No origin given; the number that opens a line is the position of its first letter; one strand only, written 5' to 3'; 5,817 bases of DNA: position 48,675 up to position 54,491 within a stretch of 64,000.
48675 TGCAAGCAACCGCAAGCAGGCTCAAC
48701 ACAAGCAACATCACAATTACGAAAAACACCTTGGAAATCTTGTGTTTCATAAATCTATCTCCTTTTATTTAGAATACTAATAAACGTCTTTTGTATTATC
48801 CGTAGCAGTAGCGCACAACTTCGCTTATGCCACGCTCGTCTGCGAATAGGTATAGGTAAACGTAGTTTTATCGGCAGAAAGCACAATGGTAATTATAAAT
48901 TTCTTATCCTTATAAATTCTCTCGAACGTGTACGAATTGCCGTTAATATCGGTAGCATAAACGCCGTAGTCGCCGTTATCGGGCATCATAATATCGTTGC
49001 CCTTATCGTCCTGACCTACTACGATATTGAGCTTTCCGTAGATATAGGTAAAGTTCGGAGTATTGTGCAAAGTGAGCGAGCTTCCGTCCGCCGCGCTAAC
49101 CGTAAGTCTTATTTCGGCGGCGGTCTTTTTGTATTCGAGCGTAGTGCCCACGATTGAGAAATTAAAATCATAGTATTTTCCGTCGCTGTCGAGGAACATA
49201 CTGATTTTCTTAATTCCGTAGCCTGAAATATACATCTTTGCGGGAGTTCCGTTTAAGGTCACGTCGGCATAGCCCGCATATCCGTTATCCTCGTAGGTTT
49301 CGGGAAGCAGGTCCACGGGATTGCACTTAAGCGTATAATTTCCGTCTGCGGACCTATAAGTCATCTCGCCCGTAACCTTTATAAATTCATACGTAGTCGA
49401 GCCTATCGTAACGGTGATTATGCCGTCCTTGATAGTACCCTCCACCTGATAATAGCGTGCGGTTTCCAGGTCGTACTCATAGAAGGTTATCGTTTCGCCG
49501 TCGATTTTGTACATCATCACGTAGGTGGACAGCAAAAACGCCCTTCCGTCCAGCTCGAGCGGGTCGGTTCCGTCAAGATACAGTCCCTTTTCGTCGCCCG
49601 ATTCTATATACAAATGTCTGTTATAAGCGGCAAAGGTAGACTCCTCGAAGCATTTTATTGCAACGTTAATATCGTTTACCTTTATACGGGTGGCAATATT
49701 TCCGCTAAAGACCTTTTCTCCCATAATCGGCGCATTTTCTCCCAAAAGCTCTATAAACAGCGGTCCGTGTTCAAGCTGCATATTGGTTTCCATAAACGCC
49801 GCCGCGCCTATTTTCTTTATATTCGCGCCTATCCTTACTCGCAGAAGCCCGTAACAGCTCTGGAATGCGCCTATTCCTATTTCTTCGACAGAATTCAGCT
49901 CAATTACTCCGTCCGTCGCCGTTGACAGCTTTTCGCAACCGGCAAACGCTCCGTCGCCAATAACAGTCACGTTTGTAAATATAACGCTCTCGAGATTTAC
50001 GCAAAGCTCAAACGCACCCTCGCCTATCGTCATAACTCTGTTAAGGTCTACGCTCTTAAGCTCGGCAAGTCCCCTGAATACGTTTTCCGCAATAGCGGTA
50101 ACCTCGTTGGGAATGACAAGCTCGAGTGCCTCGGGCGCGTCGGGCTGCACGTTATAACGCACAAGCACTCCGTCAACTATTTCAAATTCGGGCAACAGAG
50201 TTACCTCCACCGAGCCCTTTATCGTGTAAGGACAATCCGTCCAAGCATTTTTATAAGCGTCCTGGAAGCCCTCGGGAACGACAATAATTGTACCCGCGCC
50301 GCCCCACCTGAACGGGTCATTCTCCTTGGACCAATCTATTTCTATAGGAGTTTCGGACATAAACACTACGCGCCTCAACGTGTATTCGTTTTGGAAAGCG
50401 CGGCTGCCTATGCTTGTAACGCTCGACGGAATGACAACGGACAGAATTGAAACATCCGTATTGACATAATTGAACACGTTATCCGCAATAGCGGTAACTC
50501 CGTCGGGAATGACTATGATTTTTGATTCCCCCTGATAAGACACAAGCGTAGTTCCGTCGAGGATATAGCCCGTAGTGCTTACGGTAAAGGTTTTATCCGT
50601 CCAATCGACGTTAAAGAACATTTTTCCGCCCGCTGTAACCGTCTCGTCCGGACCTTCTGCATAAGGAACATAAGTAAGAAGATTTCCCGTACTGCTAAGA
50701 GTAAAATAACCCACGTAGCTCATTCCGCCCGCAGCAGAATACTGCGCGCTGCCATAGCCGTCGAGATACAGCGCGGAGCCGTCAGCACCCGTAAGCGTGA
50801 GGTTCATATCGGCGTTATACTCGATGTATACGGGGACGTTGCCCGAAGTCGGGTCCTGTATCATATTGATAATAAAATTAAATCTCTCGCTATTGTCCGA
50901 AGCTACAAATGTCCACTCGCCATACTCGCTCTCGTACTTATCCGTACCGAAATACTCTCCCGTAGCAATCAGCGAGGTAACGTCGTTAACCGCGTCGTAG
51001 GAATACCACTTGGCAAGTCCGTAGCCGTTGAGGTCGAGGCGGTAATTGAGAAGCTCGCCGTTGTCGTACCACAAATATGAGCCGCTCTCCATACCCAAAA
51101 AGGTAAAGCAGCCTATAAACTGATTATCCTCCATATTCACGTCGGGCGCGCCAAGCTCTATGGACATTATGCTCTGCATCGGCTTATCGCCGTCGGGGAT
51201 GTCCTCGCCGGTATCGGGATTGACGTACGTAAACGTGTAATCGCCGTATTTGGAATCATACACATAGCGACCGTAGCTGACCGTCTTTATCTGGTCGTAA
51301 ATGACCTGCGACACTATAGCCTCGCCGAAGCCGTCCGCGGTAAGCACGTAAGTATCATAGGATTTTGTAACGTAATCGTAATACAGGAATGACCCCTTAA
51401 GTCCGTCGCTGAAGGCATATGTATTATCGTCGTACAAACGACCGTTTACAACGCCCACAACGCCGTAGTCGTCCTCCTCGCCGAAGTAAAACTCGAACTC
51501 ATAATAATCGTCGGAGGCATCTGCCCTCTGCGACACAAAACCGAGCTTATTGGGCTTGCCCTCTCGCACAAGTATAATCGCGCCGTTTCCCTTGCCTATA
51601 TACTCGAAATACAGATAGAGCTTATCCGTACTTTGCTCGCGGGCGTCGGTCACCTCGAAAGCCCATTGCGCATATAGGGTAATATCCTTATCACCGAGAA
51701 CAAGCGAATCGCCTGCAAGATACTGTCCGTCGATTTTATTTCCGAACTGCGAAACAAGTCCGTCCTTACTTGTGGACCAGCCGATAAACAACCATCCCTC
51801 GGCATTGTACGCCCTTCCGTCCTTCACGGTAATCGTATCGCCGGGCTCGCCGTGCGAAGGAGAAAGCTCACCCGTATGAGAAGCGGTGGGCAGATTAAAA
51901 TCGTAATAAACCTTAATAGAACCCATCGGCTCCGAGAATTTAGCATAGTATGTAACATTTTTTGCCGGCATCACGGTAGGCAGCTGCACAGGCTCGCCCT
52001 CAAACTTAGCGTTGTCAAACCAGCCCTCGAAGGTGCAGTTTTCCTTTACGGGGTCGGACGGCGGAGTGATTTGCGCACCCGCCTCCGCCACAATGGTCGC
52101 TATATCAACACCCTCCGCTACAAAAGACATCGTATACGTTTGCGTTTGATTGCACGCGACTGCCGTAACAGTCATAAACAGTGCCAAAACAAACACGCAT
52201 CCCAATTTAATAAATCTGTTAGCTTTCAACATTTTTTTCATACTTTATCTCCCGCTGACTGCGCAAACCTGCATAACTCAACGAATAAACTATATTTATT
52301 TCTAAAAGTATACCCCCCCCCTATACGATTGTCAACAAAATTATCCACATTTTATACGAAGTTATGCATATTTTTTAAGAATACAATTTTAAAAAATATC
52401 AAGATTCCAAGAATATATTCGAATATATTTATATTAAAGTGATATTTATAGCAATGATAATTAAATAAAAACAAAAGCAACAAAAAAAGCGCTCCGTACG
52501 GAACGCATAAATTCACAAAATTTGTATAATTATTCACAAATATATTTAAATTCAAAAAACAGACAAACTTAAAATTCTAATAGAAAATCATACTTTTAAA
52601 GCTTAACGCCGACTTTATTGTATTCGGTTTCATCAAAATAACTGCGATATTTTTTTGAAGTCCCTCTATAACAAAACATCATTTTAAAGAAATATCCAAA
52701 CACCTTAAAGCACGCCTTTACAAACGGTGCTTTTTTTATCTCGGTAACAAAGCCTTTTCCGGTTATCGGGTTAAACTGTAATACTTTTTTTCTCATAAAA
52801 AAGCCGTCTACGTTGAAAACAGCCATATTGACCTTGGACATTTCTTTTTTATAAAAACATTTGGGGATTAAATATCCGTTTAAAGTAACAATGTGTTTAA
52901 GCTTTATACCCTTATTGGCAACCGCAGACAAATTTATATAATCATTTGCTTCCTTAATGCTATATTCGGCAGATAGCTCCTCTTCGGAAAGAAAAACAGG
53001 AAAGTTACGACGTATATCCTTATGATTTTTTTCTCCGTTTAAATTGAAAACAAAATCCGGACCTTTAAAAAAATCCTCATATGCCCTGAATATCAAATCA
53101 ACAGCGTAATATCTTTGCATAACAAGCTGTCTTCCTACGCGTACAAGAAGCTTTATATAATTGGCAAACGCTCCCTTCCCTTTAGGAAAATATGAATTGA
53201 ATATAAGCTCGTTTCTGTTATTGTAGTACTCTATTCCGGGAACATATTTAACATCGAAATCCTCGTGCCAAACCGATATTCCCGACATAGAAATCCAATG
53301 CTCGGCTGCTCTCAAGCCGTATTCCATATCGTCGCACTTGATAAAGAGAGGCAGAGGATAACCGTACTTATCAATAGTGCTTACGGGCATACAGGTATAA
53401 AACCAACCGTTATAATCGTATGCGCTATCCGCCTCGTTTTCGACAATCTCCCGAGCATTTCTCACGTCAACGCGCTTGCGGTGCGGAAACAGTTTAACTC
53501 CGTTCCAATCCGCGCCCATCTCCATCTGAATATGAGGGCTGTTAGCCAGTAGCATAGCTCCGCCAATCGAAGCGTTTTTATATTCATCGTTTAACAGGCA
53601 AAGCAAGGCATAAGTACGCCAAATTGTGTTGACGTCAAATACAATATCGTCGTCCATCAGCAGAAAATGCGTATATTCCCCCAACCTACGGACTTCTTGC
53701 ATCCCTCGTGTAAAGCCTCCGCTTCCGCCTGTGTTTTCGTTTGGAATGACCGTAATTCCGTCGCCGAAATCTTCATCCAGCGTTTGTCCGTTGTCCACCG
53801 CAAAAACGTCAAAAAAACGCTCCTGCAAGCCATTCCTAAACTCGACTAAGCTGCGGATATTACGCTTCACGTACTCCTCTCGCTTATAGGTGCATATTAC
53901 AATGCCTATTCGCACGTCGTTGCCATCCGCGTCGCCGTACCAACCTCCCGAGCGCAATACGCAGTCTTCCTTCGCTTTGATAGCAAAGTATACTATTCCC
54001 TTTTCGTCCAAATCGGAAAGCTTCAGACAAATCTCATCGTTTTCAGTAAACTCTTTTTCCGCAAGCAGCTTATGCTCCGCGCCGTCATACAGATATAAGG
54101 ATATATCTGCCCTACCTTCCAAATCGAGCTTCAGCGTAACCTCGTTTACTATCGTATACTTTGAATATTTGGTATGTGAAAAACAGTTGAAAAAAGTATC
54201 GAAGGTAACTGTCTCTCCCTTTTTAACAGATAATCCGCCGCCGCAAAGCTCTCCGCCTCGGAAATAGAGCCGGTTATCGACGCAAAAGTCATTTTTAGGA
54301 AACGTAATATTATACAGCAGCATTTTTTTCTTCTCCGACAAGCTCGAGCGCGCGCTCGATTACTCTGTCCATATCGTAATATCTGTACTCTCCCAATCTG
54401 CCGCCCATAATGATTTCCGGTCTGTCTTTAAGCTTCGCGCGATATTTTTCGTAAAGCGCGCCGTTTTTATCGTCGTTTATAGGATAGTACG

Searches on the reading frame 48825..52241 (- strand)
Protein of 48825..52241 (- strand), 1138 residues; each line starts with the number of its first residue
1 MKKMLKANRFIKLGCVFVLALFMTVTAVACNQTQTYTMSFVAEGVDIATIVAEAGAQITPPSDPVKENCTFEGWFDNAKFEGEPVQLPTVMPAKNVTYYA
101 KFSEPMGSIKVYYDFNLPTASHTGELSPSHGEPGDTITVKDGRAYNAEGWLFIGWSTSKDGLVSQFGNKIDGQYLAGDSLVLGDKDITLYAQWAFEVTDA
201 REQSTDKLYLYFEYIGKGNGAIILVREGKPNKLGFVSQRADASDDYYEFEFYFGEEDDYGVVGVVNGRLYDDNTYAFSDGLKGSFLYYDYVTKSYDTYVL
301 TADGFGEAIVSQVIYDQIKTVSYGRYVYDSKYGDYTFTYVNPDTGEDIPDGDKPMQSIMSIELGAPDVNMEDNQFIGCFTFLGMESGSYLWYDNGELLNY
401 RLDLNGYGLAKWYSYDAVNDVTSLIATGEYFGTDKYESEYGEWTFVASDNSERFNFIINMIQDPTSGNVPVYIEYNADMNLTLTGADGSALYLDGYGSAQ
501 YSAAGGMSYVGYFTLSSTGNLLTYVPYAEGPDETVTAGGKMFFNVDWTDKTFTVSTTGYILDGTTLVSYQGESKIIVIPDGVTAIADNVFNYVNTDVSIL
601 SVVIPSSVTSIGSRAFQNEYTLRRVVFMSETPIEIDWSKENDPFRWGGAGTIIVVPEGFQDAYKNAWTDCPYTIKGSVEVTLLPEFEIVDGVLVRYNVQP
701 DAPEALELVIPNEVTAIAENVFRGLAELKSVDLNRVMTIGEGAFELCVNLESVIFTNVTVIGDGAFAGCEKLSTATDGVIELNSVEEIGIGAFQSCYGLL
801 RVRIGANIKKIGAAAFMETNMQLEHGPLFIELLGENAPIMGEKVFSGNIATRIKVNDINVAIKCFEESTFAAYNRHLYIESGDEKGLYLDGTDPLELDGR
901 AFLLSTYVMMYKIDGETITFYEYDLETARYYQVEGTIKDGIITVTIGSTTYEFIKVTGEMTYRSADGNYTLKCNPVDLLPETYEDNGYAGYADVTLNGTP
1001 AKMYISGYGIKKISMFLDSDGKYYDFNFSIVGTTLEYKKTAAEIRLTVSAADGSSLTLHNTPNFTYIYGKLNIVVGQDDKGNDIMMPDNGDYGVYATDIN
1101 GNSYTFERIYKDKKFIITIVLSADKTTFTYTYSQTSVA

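Call 8: search_protein_families(library=pfam, proteins=[window:48825-52241:-], max_evalue=0.001)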
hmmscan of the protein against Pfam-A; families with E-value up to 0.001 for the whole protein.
window:48825-52241:- (1138 aa): 2 families
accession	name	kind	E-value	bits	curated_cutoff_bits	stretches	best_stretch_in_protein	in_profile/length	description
PF13306.12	LRR_5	-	4.9e-27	94.8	27.7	2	707-820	15-125/127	BspA type Leucine rich repeat region (6 copies)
PF09479.16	Flg_new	-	6.6e-14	52.2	27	1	36-101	1-65/65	Listeria-Bacteroides repeat domain (List_Bact_rpt)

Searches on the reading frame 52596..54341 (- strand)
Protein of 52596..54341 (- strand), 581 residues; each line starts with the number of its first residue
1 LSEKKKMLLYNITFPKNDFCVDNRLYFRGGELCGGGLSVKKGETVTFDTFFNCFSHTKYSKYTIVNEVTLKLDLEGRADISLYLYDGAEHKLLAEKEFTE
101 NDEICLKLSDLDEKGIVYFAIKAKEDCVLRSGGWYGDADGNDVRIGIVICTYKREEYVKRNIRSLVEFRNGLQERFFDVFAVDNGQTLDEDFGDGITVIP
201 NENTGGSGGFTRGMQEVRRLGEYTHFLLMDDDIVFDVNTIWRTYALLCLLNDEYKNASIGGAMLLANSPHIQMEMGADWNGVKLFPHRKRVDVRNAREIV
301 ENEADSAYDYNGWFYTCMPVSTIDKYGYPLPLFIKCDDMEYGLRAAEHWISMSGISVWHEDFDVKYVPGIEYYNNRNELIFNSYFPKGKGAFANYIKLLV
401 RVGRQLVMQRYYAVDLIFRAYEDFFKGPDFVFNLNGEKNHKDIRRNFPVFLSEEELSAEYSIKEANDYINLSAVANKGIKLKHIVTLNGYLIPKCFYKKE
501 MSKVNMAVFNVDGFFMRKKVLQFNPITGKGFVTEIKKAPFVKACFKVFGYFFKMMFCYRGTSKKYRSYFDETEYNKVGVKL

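Call 8: search_protein_families(library=pfam, proteins=[window:52596-54341:-], max_evalue=0.001)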
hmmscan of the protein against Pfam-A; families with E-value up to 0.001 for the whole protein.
window:52596-54341:- (581 aa): 3 families
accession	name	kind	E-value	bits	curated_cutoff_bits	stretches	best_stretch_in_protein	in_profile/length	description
PF17994.7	Glft2_N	-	1.6e-14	54.5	26.1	1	37-137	38-140/140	Galactofuranosyltransferase 2 N-terminal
PF13641.12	Glyco_tranf_2_3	-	1.4e-10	42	27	1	145-351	3-200/230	Glycosyltransferase like family 2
PF00535.33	Glycos_transf_2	-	3.3e-06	27.6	23.3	1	147-241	2-97/168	Glycosyl transferase family 2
